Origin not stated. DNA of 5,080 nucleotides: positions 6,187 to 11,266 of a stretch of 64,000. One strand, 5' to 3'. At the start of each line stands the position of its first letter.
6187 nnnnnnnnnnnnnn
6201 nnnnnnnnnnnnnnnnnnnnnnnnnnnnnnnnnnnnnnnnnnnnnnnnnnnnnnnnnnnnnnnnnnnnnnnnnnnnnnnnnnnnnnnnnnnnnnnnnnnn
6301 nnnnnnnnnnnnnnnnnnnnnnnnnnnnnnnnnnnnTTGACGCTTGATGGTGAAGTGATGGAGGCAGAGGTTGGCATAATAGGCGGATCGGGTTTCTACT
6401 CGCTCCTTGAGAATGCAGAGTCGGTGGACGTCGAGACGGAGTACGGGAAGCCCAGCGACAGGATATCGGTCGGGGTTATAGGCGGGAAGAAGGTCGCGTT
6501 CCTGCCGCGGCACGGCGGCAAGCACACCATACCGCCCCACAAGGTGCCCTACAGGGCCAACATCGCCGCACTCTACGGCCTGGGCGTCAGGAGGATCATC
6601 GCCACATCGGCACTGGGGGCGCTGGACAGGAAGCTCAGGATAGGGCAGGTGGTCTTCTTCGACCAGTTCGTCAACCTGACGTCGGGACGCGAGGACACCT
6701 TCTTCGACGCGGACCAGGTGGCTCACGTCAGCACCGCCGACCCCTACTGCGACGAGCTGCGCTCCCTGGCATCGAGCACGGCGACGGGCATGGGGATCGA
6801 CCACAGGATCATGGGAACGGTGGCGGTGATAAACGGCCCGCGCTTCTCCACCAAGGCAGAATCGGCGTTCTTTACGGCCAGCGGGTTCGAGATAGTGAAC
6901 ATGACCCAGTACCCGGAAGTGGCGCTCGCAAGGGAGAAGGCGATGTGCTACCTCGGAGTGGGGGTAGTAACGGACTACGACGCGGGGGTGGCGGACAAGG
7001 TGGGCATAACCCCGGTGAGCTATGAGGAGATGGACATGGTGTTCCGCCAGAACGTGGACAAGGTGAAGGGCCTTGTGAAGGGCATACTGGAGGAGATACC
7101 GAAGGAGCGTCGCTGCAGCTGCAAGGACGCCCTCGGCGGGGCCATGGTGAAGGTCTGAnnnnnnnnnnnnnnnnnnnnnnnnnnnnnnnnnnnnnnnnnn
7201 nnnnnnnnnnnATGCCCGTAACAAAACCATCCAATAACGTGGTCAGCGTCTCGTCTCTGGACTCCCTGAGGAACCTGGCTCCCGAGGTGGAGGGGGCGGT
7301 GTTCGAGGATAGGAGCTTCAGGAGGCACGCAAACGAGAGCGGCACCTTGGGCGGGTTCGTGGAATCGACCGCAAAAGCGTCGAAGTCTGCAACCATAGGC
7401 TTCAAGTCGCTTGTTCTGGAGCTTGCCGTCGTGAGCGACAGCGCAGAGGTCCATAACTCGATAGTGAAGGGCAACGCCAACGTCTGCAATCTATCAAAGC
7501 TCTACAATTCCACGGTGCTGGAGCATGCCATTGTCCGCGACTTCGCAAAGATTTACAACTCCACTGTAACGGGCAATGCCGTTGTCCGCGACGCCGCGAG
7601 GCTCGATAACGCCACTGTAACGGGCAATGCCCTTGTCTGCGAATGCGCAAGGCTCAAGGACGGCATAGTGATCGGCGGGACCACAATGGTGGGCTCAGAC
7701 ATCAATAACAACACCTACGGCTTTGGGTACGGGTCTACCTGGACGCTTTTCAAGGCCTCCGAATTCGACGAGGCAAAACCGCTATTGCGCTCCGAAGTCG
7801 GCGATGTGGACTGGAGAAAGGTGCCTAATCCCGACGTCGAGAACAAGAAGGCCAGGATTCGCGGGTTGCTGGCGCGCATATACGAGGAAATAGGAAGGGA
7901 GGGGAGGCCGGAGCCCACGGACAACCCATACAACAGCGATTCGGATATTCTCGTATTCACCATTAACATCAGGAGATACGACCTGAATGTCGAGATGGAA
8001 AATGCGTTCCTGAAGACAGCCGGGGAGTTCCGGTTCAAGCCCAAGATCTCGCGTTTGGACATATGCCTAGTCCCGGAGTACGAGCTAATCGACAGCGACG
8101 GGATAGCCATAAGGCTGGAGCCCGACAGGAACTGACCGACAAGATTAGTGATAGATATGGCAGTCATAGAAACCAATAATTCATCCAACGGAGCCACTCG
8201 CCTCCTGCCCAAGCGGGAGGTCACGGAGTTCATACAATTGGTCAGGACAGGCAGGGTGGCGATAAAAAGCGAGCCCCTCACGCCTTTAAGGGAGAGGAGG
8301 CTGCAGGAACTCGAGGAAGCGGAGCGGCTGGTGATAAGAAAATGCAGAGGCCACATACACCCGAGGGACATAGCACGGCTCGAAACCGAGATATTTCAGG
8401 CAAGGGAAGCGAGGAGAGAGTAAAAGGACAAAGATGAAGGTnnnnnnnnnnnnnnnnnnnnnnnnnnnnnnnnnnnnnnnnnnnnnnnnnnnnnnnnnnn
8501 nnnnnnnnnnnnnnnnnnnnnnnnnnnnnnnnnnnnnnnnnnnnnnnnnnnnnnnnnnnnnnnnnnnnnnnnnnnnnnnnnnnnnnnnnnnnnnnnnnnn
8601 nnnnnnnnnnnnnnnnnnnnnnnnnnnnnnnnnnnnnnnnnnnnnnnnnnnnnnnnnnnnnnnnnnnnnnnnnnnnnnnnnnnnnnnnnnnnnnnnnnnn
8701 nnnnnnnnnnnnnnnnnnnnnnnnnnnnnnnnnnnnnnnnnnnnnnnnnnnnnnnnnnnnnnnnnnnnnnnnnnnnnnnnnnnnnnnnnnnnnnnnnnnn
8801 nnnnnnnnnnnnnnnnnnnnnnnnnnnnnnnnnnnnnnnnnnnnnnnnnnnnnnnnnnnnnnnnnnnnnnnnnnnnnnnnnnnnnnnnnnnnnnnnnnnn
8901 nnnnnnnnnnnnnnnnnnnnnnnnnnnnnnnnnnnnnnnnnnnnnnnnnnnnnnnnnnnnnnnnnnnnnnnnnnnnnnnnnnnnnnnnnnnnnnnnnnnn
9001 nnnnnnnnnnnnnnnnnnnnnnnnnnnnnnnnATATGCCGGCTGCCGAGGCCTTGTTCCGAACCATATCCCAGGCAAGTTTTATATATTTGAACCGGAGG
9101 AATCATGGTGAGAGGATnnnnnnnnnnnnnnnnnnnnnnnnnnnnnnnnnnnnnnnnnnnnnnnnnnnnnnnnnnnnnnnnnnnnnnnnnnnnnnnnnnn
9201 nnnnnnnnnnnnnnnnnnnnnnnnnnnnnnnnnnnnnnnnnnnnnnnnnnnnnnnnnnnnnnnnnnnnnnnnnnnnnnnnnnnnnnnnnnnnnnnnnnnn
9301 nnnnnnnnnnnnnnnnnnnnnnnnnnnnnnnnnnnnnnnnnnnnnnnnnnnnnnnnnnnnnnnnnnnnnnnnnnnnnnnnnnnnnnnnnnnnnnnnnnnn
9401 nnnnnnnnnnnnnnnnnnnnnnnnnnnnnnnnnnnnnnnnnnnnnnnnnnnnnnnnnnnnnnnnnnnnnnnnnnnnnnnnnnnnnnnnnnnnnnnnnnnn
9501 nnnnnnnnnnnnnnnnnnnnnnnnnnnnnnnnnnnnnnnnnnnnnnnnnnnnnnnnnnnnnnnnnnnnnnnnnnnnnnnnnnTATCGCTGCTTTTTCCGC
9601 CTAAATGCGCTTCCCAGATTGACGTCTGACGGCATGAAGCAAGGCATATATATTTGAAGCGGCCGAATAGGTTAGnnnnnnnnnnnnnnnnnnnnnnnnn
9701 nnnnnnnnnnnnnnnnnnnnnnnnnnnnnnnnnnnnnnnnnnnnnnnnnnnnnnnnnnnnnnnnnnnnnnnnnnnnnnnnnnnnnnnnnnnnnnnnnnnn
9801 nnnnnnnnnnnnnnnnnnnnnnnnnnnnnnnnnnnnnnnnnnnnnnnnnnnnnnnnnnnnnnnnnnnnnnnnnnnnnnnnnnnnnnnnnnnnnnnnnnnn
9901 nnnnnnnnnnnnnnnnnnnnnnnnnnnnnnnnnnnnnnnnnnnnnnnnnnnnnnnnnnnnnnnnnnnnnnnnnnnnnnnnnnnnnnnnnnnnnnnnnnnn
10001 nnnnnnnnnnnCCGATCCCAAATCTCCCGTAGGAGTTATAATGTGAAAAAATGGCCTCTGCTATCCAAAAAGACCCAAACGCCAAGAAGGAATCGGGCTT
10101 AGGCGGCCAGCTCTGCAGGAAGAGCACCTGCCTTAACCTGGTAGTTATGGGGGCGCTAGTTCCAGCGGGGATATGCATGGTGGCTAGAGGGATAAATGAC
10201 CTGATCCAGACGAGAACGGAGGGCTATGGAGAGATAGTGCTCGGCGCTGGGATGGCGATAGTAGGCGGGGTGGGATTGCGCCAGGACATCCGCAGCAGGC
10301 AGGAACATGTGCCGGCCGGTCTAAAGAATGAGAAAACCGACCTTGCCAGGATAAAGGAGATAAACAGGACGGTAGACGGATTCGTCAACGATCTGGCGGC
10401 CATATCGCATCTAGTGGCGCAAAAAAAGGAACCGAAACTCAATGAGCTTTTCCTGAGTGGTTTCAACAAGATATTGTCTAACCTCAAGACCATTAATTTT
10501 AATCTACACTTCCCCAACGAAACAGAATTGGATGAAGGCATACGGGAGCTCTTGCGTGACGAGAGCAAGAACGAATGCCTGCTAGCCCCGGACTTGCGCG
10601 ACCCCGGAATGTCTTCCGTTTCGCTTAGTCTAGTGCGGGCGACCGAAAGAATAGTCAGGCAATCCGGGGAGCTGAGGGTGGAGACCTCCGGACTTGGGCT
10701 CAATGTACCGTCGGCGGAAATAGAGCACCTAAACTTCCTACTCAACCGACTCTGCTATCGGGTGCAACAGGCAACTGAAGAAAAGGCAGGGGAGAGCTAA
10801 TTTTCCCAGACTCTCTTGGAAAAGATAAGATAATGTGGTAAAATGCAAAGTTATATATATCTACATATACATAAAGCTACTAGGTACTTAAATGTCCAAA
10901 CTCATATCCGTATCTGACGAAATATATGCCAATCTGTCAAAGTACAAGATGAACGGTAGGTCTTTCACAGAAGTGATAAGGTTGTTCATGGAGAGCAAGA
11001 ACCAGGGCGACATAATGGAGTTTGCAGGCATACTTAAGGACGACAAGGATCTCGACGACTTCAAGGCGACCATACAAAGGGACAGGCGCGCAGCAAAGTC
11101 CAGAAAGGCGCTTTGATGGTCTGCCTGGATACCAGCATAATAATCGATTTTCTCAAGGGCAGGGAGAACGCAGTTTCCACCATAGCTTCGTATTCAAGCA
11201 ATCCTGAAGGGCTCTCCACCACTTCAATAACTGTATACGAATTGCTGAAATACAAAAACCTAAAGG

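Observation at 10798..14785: Junction repeat family A separates consecutive single-gene cassettes, and vapBC is bracketed by two near-identical copies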

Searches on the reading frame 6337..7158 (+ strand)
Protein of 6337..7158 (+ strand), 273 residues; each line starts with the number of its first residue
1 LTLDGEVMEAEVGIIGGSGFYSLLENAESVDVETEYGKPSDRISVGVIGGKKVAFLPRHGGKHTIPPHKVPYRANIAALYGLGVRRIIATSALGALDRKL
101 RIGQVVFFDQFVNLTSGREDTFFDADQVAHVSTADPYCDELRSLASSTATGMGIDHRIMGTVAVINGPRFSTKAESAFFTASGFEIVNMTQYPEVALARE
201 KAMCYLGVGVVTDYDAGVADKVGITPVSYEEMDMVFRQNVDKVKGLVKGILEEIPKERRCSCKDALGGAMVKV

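Call 15: search_protein_families(library=pfam, proteins=[window:6337-7158:+], max_evalue=0.001)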
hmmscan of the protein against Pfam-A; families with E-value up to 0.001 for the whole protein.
window:6337-7158:+ (273 aa): 1 family
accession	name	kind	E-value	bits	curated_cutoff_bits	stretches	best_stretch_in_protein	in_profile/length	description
PF01048.26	PNP_UDP_1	-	6.4e-37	127.6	25.1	1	12-251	2-232/233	Phosphorylase superfamily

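Call 19: find_related_loci(query=window:6358-7158:+, collection=genome_contigs, flank=10000)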
Query window:6358-7158:+ (266 aa) in genome_contigs; peptide patterns used: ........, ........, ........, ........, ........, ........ (x = any residue, [..] = any of these).
232 stretches matched a pattern; 160 encode a relative of the query (tblastn E <= 1e-3); the best 80 are kept; 80 distinct loci.
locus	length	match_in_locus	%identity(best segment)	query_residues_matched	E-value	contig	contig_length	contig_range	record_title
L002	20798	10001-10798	64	1-266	2e-120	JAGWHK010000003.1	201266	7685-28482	MAG: Candidatus Micrarchaeota archaeon isolate REEA77 REEA77_3_length_201266_cov_6.349433, whole genome shotgun sequence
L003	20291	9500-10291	59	1-264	2e-106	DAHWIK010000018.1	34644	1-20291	MAG TPA_asm: Candidatus Micrarchaeota archaeon isolate clean1294 k141_213487, whole genome shotgun sequence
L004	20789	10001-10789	59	1-263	5e-105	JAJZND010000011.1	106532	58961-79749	MAG: Candidatus Micrarchaeota archaeon isolate MAS3.bin71 NODE_231_length_106532_cov_1.951280, whole genome shotgun sequ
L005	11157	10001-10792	58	1-264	1e-104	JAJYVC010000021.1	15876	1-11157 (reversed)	MAG: Candidatus Micrarchaeota archaeon isolate FK1.bin66 NODE_3722_length_15876_cov_1.638771, whole genome shotgun seque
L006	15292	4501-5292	56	1-264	1e-104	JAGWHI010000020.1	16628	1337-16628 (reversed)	MAG: Candidatus Micrarchaeota archaeon isolate REEA75 REEA75-150_5351, whole genome shotgun sequence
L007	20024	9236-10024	58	1-263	1e-104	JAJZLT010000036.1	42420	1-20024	MAG: Candidatus Micrarchaeota archaeon isolate MAS3.bin136 NODE_1612_length_42420_cov_2.539285, whole genome shotgun seq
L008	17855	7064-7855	59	1-264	2e-103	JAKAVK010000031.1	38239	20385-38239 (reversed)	MAG: Candidatus Micrarchaeota archaeon isolate YP3.bin93 NODE_1304_length_38239_cov_6.53603, whole genome shotgun sequen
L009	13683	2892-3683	55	1-264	8e-103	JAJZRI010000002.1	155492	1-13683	MAG: Candidatus Micrarchaeota archaeon isolate SKS1.bin82 NODE_115_length_155492_cov_4.031172, whole genome shotgun sequ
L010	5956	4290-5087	58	1-265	1e-102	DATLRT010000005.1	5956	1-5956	MAG TPA_asm: Candidatus Acidiferrales bacterium isolate SMAG_U13911 k141_1200651, whole genome shotgun sequence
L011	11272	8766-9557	55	1-264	6e-102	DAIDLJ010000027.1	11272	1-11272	MAG TPA_asm: Candidatus Micrarchaeota archaeon isolate clean425 NODE_27_length_11272_cov_3.472711, whole genome shotgun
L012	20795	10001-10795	57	1-266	4e-101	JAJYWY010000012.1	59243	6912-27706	MAG: Candidatus Micrarchaeota archaeon isolate FK3.bin165 NODE_902_length_59243_cov_3.653630, whole genome shotgun seque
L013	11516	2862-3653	56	1-264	1e-98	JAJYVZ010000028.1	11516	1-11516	MAG: Candidatus Micrarchaeota archaeon isolate FK2.bin61 NODE_8053_length_11516_cov_1.643516, whole genome shotgun seque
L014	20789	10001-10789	52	3-264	9e-94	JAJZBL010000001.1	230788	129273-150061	MAG: Candidatus Micrarchaeota archaeon isolate HSP2.bin36 NODE_9_length_230788_cov_4.342884, whole genome shotgun sequen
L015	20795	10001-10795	52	1-265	7e-92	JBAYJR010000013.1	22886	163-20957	MAG: Candidatus Buchananbacteria bacterium isolate SO_2016_GW1_60 scaffold03913_OW334_2016, whole genome shotgun sequenc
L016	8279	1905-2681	52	2-260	8e-90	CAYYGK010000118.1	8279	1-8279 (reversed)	MAG TPA_asm: uncultured Eubacteriales bacterium isolate SRP141376_co4_318 genome assembly, contig: NODE_14063_length_827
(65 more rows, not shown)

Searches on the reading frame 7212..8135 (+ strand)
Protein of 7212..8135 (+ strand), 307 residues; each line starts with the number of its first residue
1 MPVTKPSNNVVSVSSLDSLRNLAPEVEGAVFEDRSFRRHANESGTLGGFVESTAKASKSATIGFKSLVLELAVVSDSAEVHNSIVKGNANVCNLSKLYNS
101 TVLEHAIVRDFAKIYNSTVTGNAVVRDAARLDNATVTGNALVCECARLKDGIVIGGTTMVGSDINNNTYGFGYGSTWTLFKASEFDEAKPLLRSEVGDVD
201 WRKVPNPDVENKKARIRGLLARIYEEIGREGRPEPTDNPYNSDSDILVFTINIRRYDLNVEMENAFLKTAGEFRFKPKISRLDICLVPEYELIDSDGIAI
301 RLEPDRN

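Call 9: search_protein_families(library=pfam, proteins=[window:7212-8135:+], max_evalue=0.01)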
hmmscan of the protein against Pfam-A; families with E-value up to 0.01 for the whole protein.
window:7212-8135:+ (307 aa): 2 families
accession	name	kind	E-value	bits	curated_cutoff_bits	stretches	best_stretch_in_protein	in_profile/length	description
PF25084.1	LbH_EIF2B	-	2.9e-09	37.3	54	2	50-139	6-95/105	EIF2B subunit epsilon LbH domain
PF24894.1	Hexapep_GlmU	-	0.0012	19.4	23.3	1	58-128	11-80/104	GlmU-like, C-terminal hexapeptide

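Call 18: find_related_loci(query=window:7212-8135:+, collection=genome_contigs, flank=10000)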
Query window:7212-8135:+ (307 aa) in genome_contigs; peptide patterns used: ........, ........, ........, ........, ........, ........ (x = any residue, [..] = any of these).
223 stretches matched a pattern, but none encodes a relative of the query by tblastn (E <= 1e-3).

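Call 27: find_homologous_proteins(query=window:7212-8135:+)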
Query window:7212-8135:+ (307 aa): 14 proteins with E <= 0.001 among 2645 candidates.
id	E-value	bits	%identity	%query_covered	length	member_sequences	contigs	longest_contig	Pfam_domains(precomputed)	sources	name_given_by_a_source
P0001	3.0e-199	679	100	100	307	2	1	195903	PF25087.2,PF25084.2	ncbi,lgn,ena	-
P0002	1.6e-8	53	38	27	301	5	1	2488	-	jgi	-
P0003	1.9e-7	49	41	27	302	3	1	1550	-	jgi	-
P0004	6.7e-7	47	35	40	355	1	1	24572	PF00132.31,PF25087.2,PF18836.8,PF25084.2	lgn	-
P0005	3.3e-6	45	32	40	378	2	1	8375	PF00132.31,PF25087.2,PF18836.8,PF25084.2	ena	-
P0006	8.0e-6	44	30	45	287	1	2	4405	PF00132.31,PF25087.2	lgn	-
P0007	2.1e-5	42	29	45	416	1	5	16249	PF25087.2,PF18836.8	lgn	-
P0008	4.5e-5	41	35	38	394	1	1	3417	PF00132.31,PF25087.2,PF25084.2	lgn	-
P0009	6.6e-5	41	30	40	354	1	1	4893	PF00132.31,PF25087.2,PF18836.8,PF25084.2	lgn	-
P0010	6.9e-5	41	31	38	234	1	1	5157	-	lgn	-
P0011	1.8e-4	39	37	27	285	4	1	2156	-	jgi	-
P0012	2.1e-4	39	37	34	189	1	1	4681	PF00132.31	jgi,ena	-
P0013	5.9e-4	38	36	36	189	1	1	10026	PF00132.31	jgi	-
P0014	6.7e-4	37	37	27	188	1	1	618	-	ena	-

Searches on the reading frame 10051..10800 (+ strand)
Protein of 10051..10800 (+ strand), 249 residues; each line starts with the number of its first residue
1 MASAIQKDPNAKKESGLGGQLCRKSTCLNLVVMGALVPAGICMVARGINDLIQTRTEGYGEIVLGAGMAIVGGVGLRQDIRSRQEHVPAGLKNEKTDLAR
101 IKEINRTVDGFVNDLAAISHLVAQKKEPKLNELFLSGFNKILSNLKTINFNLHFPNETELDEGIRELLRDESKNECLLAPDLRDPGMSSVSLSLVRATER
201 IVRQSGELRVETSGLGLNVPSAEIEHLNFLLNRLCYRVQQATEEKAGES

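Call 8: search_protein_families(library=pfam, proteins=[window:10051-10800:+], max_evalue=0.01)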
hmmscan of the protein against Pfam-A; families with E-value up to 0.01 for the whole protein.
window:10051-10800:+ (249 aa): 0 families

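Call 23: find_encoding_contigs(protein=window:10051-10800:+, flank=10000, max_places=10)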
Protein window:10051-10800:+ (249 aa): 1 contig read that carries it; 1 place shown.
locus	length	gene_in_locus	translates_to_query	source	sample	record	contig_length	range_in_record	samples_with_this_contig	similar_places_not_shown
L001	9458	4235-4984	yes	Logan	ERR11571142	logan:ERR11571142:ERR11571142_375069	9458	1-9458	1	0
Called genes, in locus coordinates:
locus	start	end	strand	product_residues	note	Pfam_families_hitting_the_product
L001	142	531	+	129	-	-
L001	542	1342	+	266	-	PF01048:PNP_UDP_1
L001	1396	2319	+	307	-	PF25084:LbH_EIF2B (weak), PF25087:GMPPB_C (weak)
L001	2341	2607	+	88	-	-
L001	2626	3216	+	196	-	-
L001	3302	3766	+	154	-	-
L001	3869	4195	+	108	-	-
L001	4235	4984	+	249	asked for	-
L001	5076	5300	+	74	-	PF02697:VAPB_antitox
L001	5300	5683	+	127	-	PF01850:PIN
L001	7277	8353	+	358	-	-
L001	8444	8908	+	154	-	-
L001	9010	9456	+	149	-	?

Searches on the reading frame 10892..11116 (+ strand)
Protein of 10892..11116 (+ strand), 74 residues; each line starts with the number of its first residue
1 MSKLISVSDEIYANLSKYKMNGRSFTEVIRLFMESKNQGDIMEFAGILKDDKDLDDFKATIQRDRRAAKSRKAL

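Call 8: search_protein_families(library=pfam, proteins=[window:10892-11116:+], max_evalue=0.01)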
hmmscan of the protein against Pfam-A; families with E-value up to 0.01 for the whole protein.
window:10892-11116:+ (74 aa): 1 family
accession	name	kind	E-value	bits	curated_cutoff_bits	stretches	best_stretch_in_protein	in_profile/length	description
PF02697.20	VAPB_antitox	-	5.2e-14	53.2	27.9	1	3-68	1-68/69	Putative antitoxin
